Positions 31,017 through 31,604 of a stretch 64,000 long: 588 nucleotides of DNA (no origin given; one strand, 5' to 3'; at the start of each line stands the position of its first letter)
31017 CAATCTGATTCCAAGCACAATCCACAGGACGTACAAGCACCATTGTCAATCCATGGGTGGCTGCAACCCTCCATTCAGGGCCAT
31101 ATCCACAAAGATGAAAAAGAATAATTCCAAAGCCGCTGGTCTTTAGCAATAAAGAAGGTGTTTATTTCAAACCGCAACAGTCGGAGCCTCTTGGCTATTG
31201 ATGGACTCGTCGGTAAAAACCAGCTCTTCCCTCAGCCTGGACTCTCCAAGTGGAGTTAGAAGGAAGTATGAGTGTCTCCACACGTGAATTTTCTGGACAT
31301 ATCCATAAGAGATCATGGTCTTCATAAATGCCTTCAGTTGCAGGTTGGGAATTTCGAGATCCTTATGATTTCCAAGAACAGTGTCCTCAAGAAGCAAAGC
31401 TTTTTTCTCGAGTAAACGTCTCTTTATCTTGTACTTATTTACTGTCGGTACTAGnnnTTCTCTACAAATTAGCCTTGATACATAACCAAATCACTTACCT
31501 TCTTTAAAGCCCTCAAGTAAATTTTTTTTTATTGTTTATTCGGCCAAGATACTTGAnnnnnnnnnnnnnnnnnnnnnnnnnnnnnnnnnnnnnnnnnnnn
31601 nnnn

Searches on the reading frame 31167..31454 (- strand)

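Call 47: search_protein_families(library=pfam, proteins=[window:31167-31454:-], max_evalue=0.001)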
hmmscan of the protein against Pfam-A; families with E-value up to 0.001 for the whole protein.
window:31167-31454:- (95 aa): 1 family
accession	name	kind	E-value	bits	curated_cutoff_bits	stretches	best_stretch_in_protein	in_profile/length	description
PF03501.21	S10_plectin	-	8.1e-14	51.9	26.9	1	2-85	1-85/93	Plectin/S10 domain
